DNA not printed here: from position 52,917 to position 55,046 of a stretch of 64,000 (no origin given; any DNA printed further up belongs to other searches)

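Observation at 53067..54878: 609-aa protein with ~44 cysteines and a pilin-like but non-canonical N-terminus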

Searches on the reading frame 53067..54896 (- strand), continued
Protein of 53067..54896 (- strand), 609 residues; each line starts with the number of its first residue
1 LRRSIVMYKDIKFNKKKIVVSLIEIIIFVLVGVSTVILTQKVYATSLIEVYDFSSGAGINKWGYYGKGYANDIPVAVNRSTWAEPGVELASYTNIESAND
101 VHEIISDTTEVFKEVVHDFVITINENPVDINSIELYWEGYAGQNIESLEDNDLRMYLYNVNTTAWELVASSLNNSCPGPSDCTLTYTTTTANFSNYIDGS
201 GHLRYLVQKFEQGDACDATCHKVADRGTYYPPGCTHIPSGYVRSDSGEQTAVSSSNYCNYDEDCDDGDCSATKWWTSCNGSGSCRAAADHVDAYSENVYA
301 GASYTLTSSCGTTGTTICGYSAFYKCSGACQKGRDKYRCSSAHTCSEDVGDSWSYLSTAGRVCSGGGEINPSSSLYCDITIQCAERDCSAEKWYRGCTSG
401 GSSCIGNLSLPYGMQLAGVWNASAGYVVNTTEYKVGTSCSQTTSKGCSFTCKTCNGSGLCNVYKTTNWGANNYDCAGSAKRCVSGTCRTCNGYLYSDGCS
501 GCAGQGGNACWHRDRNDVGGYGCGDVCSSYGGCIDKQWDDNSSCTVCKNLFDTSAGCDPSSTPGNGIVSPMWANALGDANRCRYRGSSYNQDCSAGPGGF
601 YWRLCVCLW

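Call 33: fold_search(model_id=the predicted structure, library=pdb)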
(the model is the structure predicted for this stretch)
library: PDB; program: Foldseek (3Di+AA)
matches with E <= 10: 816; with E <= 0.001: 0
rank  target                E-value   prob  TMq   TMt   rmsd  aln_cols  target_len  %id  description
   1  9eui_D                5.2e-03  1.00  0.17  0.26  18.1       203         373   11  Cryo-EM structure of Staphylococcus aureus bacteriophage phi812 baseplate in the post-contraction state - complete (released 2025-04-09)
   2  6leg_C                1.1e-02  0.21  0.11  0.11  25.2       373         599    7  Structure of E. coli beta-glucuronidase complex with uronic isofagomine (released 2021-01-27)
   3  8d8o_A                2.1e-02  0.14  0.09  0.11  24.8       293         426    9  Cryo-EM structure of substrate unbound PAPP-A (released 2022-09-28)
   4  1gny_A                5.0e-02  0.85  0.11  0.36  11.3       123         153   10  xylan-binding module CBM15 (released 2001-11-29)
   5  6eca_B                5.5e-02  0.28  0.13  0.14  25.9       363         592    6  Lactobacillus rhamnosus Beta-glucuronidase (released 2019-02-13)
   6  2az5_D                5.5e-02  0.16  0.07  0.22  15.9       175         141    4  Crystal Structure of TNF-alpha with a small molecule inhibitor (released 2005-11-29)
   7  6x81_D                5.5e-02  0.13  0.07  0.20  16.6       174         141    9  Crystal Structure of TNFalpha with isoquinoline compound 2 (released 2021-01-13)
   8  5ftt_G                5.5e-02  0.04  0.06  0.08  27.7       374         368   10  Octameric complex of Latrophilin 3 (Lec, Olf) , Unc5D (Ig, Ig2, TSP1) and FLRT2 (LRR) (released 2016-05-04)
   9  8zj4_A                6.9e-02  0.72  0.11  0.11  16.8       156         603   12  trypsinogen-EP-N619A (released 2025-05-21)
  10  1w8z_B                7.7e-02  0.51  0.09  0.29   8.1       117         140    9  CBM29-2 mutant K85A: Probing the Mechanism of Ligand Recognition by Family 29 Carbohydrate Binding Modules (released 2005-03-22)
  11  1yll_C                8.2e-02  0.18  0.07  0.16   9.9       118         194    8  Crystal Structure of the Conserved Protein of Unknown Function PA5104 from Pseudomonas aeruginosa PAO1 (released 2005-03-01)
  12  6x81_C                8.2e-02  0.15  0.08  0.22  15.1       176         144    9  Crystal Structure of TNFalpha with isoquinoline compound 2 (released 2021-01-13)
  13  8fxv_A                8.2e-02  0.13  0.10  0.18  20.4       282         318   10  Crystal structure of human proTGF-beta2 in complex with Nb18 (released 2023-06-21)
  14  4kgj_B                8.6e-02  0.28  0.13  0.13  24.2       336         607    6  Crystal structure of human alpha-L-iduronidase complex with 5-fluoro-alpha-L-idopyranosyluronic acid fluoride (released 2013-09-18)
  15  7poi_C                9.1e-02  0.84  0.12  0.38   7.3       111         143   11  Prodomain bound BMP10 crystal form 1 (released 2022-05-11)
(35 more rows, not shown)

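Call 41: find_encoding_contigs(protein=P0073, flank=8000, max_places=1)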
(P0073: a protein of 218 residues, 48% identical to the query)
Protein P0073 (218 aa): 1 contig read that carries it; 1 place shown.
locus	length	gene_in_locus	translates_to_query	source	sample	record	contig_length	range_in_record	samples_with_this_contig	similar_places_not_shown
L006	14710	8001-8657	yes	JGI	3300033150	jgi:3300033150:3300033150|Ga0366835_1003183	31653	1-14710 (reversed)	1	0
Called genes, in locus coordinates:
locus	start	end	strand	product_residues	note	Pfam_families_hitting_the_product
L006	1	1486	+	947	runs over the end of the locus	PF00005:ABC_tran (faint), PF02463:SMC_N (faint), PF03193:RsgA_GTPase (faint), PF13175:AAA_15 (faint), PF13191:AAA_16 (faint), PF13304:AAA_21 (faint), PF17760:UvrA_inter, PF17755:UvrA_DNA-bind, +2 more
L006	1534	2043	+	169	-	-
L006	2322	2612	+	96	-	PF00166:Cpn10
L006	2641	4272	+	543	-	PF00118:Cpn60_TCP1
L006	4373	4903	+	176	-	PF13453:Zn_ribbon_TFIIB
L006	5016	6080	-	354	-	PF00701:DHDPS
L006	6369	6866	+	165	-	PF04011:LemA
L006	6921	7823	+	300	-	PF01435:Peptidase_M48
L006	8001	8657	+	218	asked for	-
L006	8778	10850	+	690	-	PF16655:PhoD_N (faint), PF00041:fn3 (weak), PF01471:PG_binding_1 (weak)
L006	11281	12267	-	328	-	PF01436:NHL (faint), PF24684:Vgb_lyase (faint), PF08450:SGL, PF03088:Str_synth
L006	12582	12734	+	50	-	-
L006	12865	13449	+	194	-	-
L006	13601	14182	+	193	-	PF00293:NUDIX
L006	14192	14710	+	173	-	?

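Call 42: find_encoding_contigs(protein=P0009, flank=8000, max_places=1)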
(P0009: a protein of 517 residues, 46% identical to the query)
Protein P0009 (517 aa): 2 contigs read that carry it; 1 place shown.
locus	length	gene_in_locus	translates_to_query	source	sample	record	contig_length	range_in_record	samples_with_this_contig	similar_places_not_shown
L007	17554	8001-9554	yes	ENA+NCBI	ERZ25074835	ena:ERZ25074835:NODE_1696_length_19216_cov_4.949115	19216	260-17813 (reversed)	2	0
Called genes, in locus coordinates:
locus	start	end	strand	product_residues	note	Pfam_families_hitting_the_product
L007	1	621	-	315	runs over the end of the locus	PF02618:YceG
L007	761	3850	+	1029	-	PF03477:ATP-cone, PF13597:NRDD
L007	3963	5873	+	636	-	-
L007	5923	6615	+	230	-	PF13353:Fer4_12, PF04055:Radical_SAM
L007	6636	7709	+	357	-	PF13207:AAA_17 (faint), PF00406:ADK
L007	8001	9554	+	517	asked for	-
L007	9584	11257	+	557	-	-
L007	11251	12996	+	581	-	-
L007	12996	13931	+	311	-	-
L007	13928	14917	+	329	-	-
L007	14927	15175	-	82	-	-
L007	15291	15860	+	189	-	PF02163:Peptidase_M50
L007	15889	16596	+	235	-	PF09553:RE_Eco47II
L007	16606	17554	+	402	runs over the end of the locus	?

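Call 43: search_protein_families(library=pfam, proteins=[L002:7346-8365:+, L003:11517-12533:-, L002:8373-9899:-, L002:12346-13134:+, L003:9394-9846:+], max_evalue=0.01)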
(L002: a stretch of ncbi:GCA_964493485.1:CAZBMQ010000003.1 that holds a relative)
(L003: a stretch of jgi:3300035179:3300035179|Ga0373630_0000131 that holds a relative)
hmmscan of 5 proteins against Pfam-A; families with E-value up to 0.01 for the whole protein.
L002:7346-8365:+ (339 aa): 0 families

L003:11517-12533:- (338 aa): 3 families
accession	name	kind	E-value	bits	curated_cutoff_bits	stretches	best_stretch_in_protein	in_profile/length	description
PF03227.22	GILT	-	4.9e-06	27.2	22.4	1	145-233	3-105/107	Gamma interferon inducible lysosomal thiol reductase (GILT)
PF01323.26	DSBA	-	0.00025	21.3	25.6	1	215-287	112-179/191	DSBA-like thioredoxin domain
PF13462.12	Thioredoxin_4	-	0.0019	18.9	23.2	1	220-284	97-153/165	Thioredoxin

L002:8373-9899:- (508 aa): 1 family
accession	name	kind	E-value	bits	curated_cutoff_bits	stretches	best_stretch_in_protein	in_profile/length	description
PF01040.23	UbiA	-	9.1e-30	104.2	34.2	1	272-477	21-226/250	UbiA prenyltransferase family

L002:12346-13134:+ (262 aa): 0 families

L003:9394-9846:+ (150 aa): 0 families

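Call 65: search_protein_families(library=pfam, proteins=[window:53070-54878:-, P0002, P0005, P0024, P0035, P0023, P0046, P0095, P0122, P0104], max_evalue=1)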
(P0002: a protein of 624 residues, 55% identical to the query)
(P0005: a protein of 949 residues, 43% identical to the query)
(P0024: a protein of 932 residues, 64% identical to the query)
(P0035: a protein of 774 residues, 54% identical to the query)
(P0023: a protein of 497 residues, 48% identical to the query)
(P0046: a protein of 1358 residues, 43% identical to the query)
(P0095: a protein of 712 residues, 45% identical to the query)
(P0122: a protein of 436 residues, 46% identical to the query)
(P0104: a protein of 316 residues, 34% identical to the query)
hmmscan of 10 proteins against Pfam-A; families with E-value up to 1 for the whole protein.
window:53070-54878:- (603 aa): 0 families

P0002 (624 aa): 1 family
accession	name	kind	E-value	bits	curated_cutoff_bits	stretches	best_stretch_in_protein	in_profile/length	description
PF08252.16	Leader_CPA1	-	0.12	12.2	18.5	1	436-446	3-13/23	arg-2/CPA1 leader peptide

P0005 (949 aa): 0 families

P0024 (932 aa): 0 families

P0035 (774 aa): 3 families
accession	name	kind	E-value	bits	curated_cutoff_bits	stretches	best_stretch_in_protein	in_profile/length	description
PF00526.23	Dicty_CTDC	-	3.3e-05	24.1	27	1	484-501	2-19/24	Dictyostelium (slime mold) repeat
PF23416.1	DUF7107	-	0.0007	20.3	24.6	2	39-82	1-47/48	Domain of unknown function (DUF7107)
PF21164.2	Dumpy_DPY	-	0.0018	18.6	27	1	39-58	3-22/24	Dumpy, DPY module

P0023 (497 aa): 3 families
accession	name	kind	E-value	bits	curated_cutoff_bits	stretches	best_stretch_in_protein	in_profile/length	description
PF07963.17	N_methyl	-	8.4e-05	22.4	21.2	1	4-26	3-25/27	Prokaryotic N-terminal methylation motif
PF12019.13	GspH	-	0.0035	18.3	21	1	43-166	1-108/108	Type II transport protein GspH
PF11617.13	Cu-binding_MopE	-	0.0063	17.2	27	1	330-343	1-14/30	Putative metal-binding motif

P0046 (1358 aa): 4 families
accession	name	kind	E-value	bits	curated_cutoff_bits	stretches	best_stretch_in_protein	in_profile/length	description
PF00041.27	fn3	-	4.7e-07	30.4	25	0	656-688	49-80/84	Fibronectin type III domain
PF07963.17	N_methyl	-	2.2e-05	24.2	21.2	1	1-26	1-26/27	Prokaryotic N-terminal methylation motif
PF16656.11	Pur_ac_phosph_N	-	0.017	16.1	30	0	764-795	62-90/93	Purple acid Phosphatase, N-terminal domain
PF07198.17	DUF1410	-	0.03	15.1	25.5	0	536-566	30-59/61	Protein of unknown function (DUF1410)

P0095 (712 aa): 4 families
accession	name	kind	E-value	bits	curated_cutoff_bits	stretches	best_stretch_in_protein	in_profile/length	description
PF07963.17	N_methyl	-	9.1e-07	28.6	21.2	1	19-42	4-27/27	Prokaryotic N-terminal methylation motif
PF08334.16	T2SSG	-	9.5e-06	26.1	21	1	50-128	8-88/108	Type II secretion system (T2SS), protein G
PF22633.2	F5_F8_type_C_2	-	0.028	15.5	27.8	1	214-277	18-80/91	NedA-like, galactose-binding domain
PF16732.10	ComP_DUS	-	0.15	13.4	27.3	1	52-104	9-60/87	Type IV minor pilin ComP, DNA uptake sequence receptor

P0122 (436 aa): 1 family
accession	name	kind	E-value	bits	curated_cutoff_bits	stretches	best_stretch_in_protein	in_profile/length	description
PF07963.17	N_methyl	-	8.6e-05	22.4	21.2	1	11-32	4-25/27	Prokaryotic N-terminal methylation motif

P0104 (316 aa): 3 families
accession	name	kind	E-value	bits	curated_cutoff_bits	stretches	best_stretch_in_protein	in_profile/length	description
PF13964.12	Kelch_6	-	0.11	13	25.3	1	233-255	20-44/50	Kelch motif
PF23922.1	DUF7261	-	0.16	12.6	27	1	11-73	2-61/169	Family of unknown function (DUF7261)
PF13418.12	Kelch_4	-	0.26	11.7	21.6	0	240-256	30-46/49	Galactose oxidase, central domain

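Call 73: search_protein_families(library=pfam, proteins=[P0146, P0160, P0097, P0124, P0126, P0129, P0159, P0080, P0121, P0067], max_evalue=0.05)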
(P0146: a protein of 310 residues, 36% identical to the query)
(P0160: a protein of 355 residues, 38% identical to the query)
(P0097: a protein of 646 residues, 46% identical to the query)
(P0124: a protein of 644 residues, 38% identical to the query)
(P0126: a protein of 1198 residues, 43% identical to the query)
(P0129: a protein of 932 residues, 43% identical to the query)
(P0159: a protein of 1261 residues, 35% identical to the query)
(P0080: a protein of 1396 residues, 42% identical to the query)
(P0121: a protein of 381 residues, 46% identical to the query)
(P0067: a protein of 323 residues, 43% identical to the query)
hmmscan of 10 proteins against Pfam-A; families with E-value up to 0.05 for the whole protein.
P0146 (310 aa): 1 family
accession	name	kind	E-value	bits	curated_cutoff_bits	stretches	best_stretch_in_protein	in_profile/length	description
PF11388.13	DotA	-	0.043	14.4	25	0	207-288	41-105/105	Phagosome trafficking protein DotA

P0160 (355 aa): 0 families

P0097 (646 aa): 0 families

P0124 (644 aa): 0 families

P0126 (1198 aa): 4 families
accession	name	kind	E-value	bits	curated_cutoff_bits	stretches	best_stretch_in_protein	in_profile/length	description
PF00041.27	fn3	-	4.2e-14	53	25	1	533-562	50-78/84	Fibronectin type III domain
PF16656.11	Pur_ac_phosph_N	-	1.2e-05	26.2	30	0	761-795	60-91/93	Purple acid Phosphatase, N-terminal domain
PF07963.17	N_methyl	-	3e-05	23.8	21.2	1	3-27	3-27/27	Prokaryotic N-terminal methylation motif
PF25059.1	FN3_DSCAM-DSCAML_C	-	3.5e-05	24.5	39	0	224-264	42-81/89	DSCAM/DSCAML C-terminal Fn3-like domain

P0129 (932 aa): 2 families
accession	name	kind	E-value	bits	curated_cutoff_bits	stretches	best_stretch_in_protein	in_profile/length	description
PF21722.4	Gly_rich_2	-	1.5e-23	84.5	24.3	1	688-929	4-225/226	Glycine-rich domain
PF07963.17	N_methyl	-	1.6e-06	27.9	21.2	1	4-27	3-26/27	Prokaryotic N-terminal methylation motif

P0159 (1261 aa): 3 families
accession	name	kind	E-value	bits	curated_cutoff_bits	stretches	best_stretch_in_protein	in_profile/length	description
PF09603.15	Fib_succ_major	-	3.5e-24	86.5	33.9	1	1067-1259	1-187/187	Fibrobacter succinogenes major domain (Fib_succ_major)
PF00041.27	fn3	-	2.7e-05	24.7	25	0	689-722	44-76/84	Fibronectin type III domain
PF07963.17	N_methyl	-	0.00013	21.8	21.2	1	1-26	1-26/27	Prokaryotic N-terminal methylation motif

P0080 (1396 aa): 6 families
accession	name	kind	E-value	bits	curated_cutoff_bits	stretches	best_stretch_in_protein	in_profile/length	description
PF00041.27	fn3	-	1.4e-13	51.3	25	1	627-680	41-75/84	Fibronectin type III domain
PF16656.11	Pur_ac_phosph_N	-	9.5e-06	26.5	30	0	651-689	58-93/93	Purple acid Phosphatase, N-terminal domain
PF25059.1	FN3_DSCAM-DSCAML_C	-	9.7e-06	26.3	39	0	653-681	44-72/89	DSCAM/DSCAML C-terminal Fn3-like domain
PF07963.17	N_methyl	-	0.0022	17.9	21.2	1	33-53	6-26/27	Prokaryotic N-terminal methylation motif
PF16655.11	PhoD_N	-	0.019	15.9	30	0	746-775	51-80/90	PhoD-like phosphatase, N-terminal domain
PF16974.11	NAR2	-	0.032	14.2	26.6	0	650-682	89-123/142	High-affinity nitrate transporter accessory, Ig-like domain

P0121 (381 aa): 0 families

P0067 (323 aa): 1 family
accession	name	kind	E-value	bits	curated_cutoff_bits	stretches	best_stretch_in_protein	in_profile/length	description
PF19463.4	DUF6000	-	0.014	15.6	25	1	85-145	9-71/185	Family of unknown function (DUF6000)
